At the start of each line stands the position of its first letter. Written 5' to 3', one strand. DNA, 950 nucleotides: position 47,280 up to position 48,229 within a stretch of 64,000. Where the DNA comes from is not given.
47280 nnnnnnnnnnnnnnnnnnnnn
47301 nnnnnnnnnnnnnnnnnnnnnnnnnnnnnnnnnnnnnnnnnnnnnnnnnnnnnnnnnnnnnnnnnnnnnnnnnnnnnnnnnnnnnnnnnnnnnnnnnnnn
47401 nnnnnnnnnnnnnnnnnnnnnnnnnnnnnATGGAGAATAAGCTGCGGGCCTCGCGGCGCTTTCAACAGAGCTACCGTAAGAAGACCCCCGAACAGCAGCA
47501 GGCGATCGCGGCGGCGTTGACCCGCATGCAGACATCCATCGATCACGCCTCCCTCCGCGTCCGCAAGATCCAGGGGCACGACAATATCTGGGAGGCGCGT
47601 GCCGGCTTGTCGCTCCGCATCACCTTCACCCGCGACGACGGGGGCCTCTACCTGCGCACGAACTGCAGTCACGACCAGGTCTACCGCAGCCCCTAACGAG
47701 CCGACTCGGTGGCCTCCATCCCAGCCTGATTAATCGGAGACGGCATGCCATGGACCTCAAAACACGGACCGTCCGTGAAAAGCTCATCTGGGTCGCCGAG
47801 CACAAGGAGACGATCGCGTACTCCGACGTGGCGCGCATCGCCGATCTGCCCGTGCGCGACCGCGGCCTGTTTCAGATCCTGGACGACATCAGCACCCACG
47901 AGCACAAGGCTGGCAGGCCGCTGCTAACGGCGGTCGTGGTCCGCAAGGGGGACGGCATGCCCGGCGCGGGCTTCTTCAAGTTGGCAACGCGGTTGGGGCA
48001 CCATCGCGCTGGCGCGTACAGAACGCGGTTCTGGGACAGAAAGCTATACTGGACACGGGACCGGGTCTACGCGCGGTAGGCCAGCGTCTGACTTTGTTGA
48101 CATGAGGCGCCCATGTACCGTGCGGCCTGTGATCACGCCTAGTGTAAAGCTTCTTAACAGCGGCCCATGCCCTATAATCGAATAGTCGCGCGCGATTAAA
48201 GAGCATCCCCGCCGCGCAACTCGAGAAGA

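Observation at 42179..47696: Large single-chain Type ISP-like RM enzyme with an AT-richer C-terminal target recognition domain, directly overlapped by a RelE/ParE-like gene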

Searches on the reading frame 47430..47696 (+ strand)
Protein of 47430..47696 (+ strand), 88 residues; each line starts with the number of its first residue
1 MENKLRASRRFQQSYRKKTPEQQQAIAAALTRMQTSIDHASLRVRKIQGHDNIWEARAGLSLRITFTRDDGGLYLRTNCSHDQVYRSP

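Call 7: search_protein_families(library=pfam, proteins=[window:47430-47696:+], max_evalue=0.01)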
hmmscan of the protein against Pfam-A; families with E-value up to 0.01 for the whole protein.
window:47430-47696:+ (88 aa): 0 families

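Call 9: search_protein_families(library=padloc, proteins=[window:47430-47696:+], max_evalue=0.1)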
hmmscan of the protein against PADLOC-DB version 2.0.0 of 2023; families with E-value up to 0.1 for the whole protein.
window:47430-47696:+ (88 aa): 2 families
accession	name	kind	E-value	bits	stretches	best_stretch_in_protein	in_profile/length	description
PDLC01937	CARF7--CARF_RelE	-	0.0051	13.7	1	4-86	243-324/344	-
PDLC02736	PbeC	-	0.018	11.5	1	16-52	535-571/685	PbeC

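Call 10: search_protein_families(library=ncbifam, proteins=[window:47430-47693:+], max_evalue=1)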
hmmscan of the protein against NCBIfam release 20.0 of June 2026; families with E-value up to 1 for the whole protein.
window:47430-47693:+ (88 aa): 0 families

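Call 11: search_protein_families(library=pfam, proteins=[window:47430-47693:+], max_evalue=10)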
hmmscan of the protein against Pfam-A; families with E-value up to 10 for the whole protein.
window:47430-47693:+ (88 aa): 0 families

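Call 13: find_homologous_proteins(query=window:47430-47693:+, max_evalue=0.01)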
Query window:47430-47693:+ (88 aa): 1 proteins with E <= 0.01 among 8 candidates.
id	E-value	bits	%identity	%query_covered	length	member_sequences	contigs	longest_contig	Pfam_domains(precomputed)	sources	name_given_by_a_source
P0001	2.2e-51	189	100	100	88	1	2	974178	-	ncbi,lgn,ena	-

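Call 15: find_encoding_contigs(protein=P0001, flank=10000, max_places=4)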
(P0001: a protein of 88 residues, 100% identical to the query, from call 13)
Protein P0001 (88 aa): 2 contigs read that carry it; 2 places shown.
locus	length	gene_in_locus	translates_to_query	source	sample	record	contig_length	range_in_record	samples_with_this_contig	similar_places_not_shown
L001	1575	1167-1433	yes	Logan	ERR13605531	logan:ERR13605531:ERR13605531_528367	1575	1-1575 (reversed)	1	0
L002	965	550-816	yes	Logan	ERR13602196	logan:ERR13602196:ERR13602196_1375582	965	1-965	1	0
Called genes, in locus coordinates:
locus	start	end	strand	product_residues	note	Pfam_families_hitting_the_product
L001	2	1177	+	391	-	?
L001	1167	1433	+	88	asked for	-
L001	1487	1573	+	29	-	?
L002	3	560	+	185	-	?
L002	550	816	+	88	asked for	-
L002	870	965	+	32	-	?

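Call 18: search_protein_representatives(protein=window:47430-47693:+)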
Query: 88 residues. Proteins with E-value up to 0.001 (for the whole library): 163; up to 1e-10: 7; up to 1e-30: 1. The best 150 are listed.
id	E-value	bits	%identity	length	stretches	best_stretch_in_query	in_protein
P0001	7.0e-52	188.8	100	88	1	1-88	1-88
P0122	5.9e-15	71.4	46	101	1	6-88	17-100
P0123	1.4e-13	67.0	47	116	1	11-85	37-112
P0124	3.6e-12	62.5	44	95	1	7-88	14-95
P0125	2.2e-11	60.0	39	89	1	2-88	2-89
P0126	5.8e-11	58.7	46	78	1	8-79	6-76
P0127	7.4e-11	58.3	39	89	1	3-87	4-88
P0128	1.3e-10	57.5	39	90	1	7-83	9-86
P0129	1.3e-10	57.5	38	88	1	8-86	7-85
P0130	1.4e-10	57.4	38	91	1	6-87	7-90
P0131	2.0e-10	57.0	38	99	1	10-85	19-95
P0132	3.2e-10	56.3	39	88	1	4-88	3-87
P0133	4.6e-10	55.8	40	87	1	6-86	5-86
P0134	4.8e-10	55.7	38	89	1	9-88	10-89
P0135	5.6e-10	55.5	57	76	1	38-88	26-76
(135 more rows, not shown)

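Call 20: search_protein_families(library=pfam, alignment_id=A1, max_evalue=0.01)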
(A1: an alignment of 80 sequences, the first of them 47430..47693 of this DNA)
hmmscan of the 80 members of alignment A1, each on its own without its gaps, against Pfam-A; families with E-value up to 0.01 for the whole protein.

A. member 1, window:47430-47693:+ (88 aa): 0 families

B. families by the number of members that match (of 80 scanned): 8 families
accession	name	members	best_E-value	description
PF24732.2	ParE_like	14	2.3e-07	ParE-like toxin domain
PF15781.12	ParE-like_toxin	13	2.6e-05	ParE-like toxin of type II bacterial toxin-antitoxin system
PF05016.21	ParE_toxin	12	3.1e-06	ParE toxin of type II toxin-antitoxin system, parDE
PF15738.11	YafQ_toxin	11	1.2e-05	Bacterial toxin of type II toxin-antitoxin system, YafQ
PF05973.20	Gp49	10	4.5e-05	Phage derived protein Gp49-like (DUF891)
PF05015.19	HigB-like_toxin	1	0.0013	RelE-like toxin of type II toxin-antitoxin system HigB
PF06769.20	YoeB_toxin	1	0.0063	YoeB-like toxin of bacterial type II toxin-antitoxin system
PF17044.10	BPTA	1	0.0098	Borrelial persistence in ticks protein A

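Call 21: search_solved_structures(query=A1, max_evalue=1, show_alignments=2)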
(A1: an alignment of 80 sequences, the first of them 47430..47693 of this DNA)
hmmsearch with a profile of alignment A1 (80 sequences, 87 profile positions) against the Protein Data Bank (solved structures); distinct sequences matched with E-value up to 1: 27.
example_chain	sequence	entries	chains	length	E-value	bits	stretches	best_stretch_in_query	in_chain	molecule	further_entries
3bpq_B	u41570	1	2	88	1.1e-07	34.7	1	2-84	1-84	Toxin RelE3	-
4ls4_A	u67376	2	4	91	0.016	18.2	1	2-83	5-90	Uncharacterized protein, Toxin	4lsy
7xbj_A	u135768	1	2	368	0.035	17.1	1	42-80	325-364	40kDa insecticidal toxin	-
2khe_A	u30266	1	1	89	0.039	16.9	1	2-85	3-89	Toxin-like protein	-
4ltt_A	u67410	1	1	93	0.042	16.8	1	2-83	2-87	Uncharacterized protein, toxin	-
5ixl_A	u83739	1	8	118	0.042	16.8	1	42-76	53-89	Endoribonuclease HigB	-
4mct_B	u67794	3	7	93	0.043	16.8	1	42-74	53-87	Killer protein | Endoribonuclease HigB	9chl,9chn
4px8_A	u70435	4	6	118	0.047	16.7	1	42-76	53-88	Killer protein | Host inhibition of growth B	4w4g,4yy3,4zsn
1z8m_A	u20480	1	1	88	0.047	16.6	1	2-83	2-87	conserved hypothetical protein HP0894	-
4mcx_B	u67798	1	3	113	0.062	16.3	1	42-74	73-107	Killer protein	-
4v7k_Ay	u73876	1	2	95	0.067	16.1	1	6-73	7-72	Toxin relE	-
4fxe_D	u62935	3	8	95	0.072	16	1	6-73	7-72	mRNA interferase RelE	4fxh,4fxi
2gri_A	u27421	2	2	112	0.074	16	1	48-78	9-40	NSP3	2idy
2kc8_A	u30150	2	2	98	0.079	15.9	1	5-73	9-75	Toxin relE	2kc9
4ypb_QY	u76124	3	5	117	0.087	15.8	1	42-74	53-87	Host inhibition of growth B | Killer protein | Endoribonuclease HigB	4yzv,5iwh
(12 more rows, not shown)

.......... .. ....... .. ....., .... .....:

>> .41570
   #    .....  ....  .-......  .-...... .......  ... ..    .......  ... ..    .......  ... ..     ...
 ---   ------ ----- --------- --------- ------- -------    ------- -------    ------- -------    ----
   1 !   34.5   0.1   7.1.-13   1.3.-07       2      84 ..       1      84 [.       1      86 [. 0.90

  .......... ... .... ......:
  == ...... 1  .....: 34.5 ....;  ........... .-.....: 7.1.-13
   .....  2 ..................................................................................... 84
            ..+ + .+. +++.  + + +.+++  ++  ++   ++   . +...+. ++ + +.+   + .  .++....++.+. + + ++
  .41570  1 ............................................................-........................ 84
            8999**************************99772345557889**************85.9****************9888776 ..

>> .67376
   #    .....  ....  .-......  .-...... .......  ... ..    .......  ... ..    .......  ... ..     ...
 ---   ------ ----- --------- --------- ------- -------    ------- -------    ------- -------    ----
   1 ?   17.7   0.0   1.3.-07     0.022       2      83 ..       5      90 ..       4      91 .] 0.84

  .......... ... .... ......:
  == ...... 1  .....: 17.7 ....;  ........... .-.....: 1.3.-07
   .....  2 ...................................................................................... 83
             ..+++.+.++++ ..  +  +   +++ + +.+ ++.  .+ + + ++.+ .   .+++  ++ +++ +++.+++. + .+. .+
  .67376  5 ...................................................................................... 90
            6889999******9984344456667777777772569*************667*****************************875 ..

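Call 24: find_encoding_contigs(protein=P0122, flank=3000, max_places=3)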
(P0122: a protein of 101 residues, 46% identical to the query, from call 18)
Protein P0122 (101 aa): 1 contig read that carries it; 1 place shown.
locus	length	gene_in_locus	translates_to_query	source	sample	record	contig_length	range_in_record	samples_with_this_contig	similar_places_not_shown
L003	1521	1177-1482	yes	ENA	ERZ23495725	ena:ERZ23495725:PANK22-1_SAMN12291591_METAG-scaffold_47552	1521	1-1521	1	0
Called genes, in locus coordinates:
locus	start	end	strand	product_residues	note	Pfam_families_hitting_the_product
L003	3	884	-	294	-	?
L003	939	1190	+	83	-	-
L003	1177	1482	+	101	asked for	-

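Call 26: find_encoding_contigs(protein=P0124, flank=3000, max_places=3)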
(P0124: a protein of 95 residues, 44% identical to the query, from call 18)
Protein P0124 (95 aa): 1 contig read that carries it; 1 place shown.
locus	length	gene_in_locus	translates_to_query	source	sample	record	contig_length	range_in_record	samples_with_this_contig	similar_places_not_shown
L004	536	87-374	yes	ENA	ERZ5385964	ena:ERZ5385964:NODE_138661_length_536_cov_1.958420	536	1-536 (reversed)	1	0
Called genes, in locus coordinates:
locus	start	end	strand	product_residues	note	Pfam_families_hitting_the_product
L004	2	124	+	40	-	?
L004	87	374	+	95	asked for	-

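Call 27: find_encoding_contigs(protein=P0125, flank=3000, max_places=3)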
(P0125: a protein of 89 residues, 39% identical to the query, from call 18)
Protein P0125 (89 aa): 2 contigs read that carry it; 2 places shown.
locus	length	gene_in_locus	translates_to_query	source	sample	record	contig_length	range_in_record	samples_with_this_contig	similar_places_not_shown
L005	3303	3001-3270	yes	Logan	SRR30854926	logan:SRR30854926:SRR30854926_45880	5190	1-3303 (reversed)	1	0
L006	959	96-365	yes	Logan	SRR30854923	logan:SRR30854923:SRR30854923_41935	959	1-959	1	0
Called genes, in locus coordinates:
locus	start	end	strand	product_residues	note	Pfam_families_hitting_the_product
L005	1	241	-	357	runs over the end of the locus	-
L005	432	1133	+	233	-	-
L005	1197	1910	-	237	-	PF07238:PilZ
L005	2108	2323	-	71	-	-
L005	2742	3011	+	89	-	-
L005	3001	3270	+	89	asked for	-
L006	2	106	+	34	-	?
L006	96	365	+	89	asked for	-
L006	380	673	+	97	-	-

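Call 72: search_protein_families(library=phrogs, proteins=[window:47430-47693:+], max_evalue=0.01)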
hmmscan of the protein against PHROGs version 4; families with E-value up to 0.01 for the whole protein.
window:47430-47693:+ (88 aa): 1 family
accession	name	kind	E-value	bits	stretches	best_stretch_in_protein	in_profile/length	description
phrog_1213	-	moron, auxiliary metabolic gene and host takeover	0.00082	20.9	1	1-73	1-73/88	RelE-like toxin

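Call 75: predict_structure(alignment_id=A1)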
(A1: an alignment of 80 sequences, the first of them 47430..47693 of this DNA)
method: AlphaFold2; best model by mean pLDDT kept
length: 88 residues; sequences in the alignment: 80
mean_pLDDT: 91.4   pTM: 0.81
mean pLDDT of the five models: 91.4, 90.0, 89.1, 89.0, 88.0
residues with pLDDT >= 90: 66; 70-90: 20; 50-70: 2; < 50: 0
segments of 3 or more residues with pLDDT < 50: none
pLDDT, mean of each block of 10 residues (from residue 1): 88 95 96 93 92 93 94 92 76
secondary structure, 60 per line:
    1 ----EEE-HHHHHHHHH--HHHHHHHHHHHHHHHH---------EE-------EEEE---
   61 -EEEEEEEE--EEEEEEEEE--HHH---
elements in order: E5-7 H9-17 H20-35 E54-57 E62-69 E72-80

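Call 78: fold_search(model_id=the predicted structure, library=pdb)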
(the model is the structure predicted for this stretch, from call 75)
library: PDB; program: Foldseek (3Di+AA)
matches with E <= 10: 815; with E <= 0.001: 28
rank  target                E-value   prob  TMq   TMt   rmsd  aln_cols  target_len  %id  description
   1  9lew_B                1.2e-05  1.00  0.77  0.75   2.4        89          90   12  The crystal structure of DinJ-YafQ complex from Vibrio cholerae (released 2025-07-30)
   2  4q2u_L                1.3e-05  1.00  0.73  0.71   2.9        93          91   12  Crystal structure of the E. coli DinJ-YafQ toxin-antitoxin complex (released 2014-06-11)
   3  4q2u_B                1.8e-05  1.00  0.67  0.65   3.4        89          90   13  Crystal structure of the E. coli DinJ-YafQ toxin-antitoxin complex (released 2014-06-11)
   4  4ml0_B                2.2e-05  1.00  0.66  0.65   3.5        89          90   13  Crystal structure of E.coli DinJ-YafQ complex (released 2014-06-25)
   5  3bpq_B                2.9e-05  1.00  0.75  0.77   2.7        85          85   16  Crystal Structure of RelB-RelE antitoxin-toxin complex from Methanococcus jannaschii (released 2008-12-23)
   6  4mmj                  6.0e-05  1.00  0.67  0.66   3.4        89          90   12  crystal structure of YafQ from E.coli strain BL21(DE3) (released 2014-06-25)
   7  4mmg_A                7.8e-05  1.00  0.74  0.72   3.0        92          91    9  crystal structure of YafQ mutant H87Q from E.coli (released 2014-06-25)
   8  3bpq_D                9.0e-05  1.00  0.72  0.73   3.0        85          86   15  Crystal Structure of RelB-RelE antitoxin-toxin complex from Methanococcus jannaschii (released 2008-12-23)
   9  1wmi_A                1.2e-04  1.00  0.74  0.74   2.9        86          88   10  Crystal structure of archaeal RelE-RelB complex from Pyrococcus horikoshii OT3 (released 2005-03-15)
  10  4mmg_B                1.3e-04  1.00  0.74  0.73   2.5        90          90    9  crystal structure of YafQ mutant H87Q from E.coli (released 2014-06-25)
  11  2a6r_C                1.7e-04  1.00  0.73  0.77   2.1        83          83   14  Crystal structure of YoeB under PEG condition (released 2005-08-23)
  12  3oei_C                2.0e-04  1.00  0.75  0.77   2.2        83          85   11  Crystal structure of Mycobacterium tuberculosis RelJK (Rv3357-Rv3358-RelBE3) (released 2011-03-16)
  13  4lsy_A                2.3e-04  1.00  0.67  0.67   3.5        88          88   15  Crystal structure of copper-bound L66S mutant toxin from Helicobacter pylori (released 2014-02-05)
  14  8yxv_E                2.6e-04  1.00  0.72  0.75   2.2        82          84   12  Toxin-antitoxin complex from Streptococcus pneumoniae (released 2025-04-09)
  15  2khe_MODEL_1_A        3.1e-04  1.00  0.79  0.79   2.7        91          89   18  Solution Structure of the Bacterial Toxin Rele from Thermus Thermophilus HB8 (released 2010-03-31)
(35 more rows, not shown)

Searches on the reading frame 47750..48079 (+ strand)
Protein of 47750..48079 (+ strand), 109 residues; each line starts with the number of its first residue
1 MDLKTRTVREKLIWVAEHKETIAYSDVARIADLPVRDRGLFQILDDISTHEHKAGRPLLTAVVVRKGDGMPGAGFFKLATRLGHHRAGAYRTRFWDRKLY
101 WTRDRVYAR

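Call 7: search_protein_families(library=pfam, proteins=[window:47750-48079:+], max_evalue=0.01)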
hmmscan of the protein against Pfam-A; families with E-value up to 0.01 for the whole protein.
window:47750-48079:+ (109 aa): 0 families

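Call 9: search_protein_families(library=padloc, proteins=[window:47750-48079:+], max_evalue=0.1)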
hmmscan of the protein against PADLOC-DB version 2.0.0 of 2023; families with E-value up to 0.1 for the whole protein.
window:47750-48079:+ (109 aa): 0 families

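Call 10: search_protein_families(library=ncbifam, proteins=[window:47750-48076:+], max_evalue=1)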
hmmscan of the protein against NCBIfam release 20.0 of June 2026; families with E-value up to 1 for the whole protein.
window:47750-48076:+ (109 aa): 1 family
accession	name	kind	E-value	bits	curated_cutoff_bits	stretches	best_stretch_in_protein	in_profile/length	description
NF041793.1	ORF56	equivalog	0.02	15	50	1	6-31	9-33/39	ORF56 family plasmid copy control protein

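Call 11: search_protein_families(library=pfam, proteins=[window:47750-48076:+], max_evalue=10)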
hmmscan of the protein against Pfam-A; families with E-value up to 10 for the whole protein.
window:47750-48076:+ (109 aa): 0 families

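Call 68: list_cluster_members(proteins=[P0002, P0001, window:47750-48076:+])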
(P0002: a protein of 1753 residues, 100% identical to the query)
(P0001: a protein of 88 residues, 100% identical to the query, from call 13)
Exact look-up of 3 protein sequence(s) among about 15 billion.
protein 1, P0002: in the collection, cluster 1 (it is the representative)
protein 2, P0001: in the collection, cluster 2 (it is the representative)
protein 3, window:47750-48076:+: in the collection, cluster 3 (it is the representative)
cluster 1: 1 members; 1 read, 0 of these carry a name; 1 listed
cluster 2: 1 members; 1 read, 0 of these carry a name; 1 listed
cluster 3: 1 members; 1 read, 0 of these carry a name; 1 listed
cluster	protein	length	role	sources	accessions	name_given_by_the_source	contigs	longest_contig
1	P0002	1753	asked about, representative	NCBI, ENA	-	-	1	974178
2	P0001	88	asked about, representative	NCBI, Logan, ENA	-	-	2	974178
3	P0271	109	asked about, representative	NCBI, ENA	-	-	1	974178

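Call 71: search_solved_structures(query=window:47750-48076:+, max_evalue=10)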
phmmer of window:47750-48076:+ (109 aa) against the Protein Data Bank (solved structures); distinct sequences matched with E-value up to 10: 2.
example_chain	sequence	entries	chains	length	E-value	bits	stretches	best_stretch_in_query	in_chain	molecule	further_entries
5ojh_A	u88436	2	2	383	0.42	13.9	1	25-72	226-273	Cellulose biosynthesis protein BcsG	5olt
6pcz_A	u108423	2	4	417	1.4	12.2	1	24-72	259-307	Cellulose biosynthesis protein BcsG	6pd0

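Call 72: search_protein_families(library=phrogs, proteins=[window:47750-48076:+], max_evalue=0.01)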
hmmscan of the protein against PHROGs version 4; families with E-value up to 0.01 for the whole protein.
window:47750-48076:+ (109 aa): 0 families
